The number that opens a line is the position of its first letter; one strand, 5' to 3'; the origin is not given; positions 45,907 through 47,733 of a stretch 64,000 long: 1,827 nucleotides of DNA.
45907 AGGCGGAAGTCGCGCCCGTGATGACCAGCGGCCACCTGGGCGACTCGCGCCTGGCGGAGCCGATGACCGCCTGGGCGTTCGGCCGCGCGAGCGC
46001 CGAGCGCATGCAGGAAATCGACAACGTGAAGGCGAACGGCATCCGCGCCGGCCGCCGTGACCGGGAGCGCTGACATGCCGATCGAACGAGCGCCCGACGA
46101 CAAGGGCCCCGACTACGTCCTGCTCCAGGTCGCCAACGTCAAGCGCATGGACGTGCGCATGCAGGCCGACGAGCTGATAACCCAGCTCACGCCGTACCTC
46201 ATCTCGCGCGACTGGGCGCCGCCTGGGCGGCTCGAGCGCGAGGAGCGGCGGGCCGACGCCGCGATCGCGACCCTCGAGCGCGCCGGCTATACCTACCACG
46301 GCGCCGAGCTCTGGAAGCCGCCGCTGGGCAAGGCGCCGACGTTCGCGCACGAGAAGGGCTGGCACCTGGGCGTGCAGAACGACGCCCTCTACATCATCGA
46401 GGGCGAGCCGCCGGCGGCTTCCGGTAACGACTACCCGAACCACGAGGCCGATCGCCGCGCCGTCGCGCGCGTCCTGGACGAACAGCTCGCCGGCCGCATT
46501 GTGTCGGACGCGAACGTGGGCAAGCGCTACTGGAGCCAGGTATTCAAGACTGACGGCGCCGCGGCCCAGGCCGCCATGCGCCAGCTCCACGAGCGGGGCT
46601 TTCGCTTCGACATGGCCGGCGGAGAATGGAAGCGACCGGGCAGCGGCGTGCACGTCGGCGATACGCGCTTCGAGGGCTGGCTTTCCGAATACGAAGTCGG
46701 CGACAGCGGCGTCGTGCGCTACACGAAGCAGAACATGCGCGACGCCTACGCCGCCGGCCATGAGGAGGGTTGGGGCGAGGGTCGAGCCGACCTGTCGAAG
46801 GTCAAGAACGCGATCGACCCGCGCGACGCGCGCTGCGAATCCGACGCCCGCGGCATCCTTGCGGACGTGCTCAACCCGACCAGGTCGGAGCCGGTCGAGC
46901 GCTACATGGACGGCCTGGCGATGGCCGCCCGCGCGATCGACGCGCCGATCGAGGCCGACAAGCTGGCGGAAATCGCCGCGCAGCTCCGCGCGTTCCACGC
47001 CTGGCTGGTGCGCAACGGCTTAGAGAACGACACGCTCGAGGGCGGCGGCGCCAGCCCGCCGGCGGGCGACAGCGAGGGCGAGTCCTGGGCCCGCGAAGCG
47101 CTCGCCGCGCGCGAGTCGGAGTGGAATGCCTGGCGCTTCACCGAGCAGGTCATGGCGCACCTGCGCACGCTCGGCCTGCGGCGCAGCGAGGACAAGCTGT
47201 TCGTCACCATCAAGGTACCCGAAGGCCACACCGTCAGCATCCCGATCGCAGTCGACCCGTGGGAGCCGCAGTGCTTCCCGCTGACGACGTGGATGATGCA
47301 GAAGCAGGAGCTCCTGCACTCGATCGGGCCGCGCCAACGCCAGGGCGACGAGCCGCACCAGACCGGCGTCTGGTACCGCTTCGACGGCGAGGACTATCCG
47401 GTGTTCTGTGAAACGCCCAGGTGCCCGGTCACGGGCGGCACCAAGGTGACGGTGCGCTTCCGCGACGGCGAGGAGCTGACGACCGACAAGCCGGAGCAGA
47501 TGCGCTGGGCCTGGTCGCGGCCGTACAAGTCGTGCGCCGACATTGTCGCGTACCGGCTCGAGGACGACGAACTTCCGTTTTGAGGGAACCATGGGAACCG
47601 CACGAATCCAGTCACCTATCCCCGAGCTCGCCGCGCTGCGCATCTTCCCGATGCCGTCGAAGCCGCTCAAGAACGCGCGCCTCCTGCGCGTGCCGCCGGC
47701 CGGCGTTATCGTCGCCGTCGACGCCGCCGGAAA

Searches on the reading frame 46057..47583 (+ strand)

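Call 7: search_protein_families(library=phrogs, proteins=[window:46057-47583:+])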
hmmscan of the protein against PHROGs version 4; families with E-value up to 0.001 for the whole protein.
window:46057-47583:+ (508 aa): 2 families
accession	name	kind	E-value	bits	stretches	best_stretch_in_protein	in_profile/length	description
phrog_9174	-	unknown function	2.4e-06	29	1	456-503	26-78/157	-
phrog_13874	-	unknown function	0.00026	22.1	0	455-505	12-68/74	-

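Call 22: search_protein_families(library=pfam, proteins=[window:46057-47583:+], max_evalue=0.01)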
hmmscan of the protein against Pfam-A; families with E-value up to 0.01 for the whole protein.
window:46057-47583:+ (508 aa): 0 families
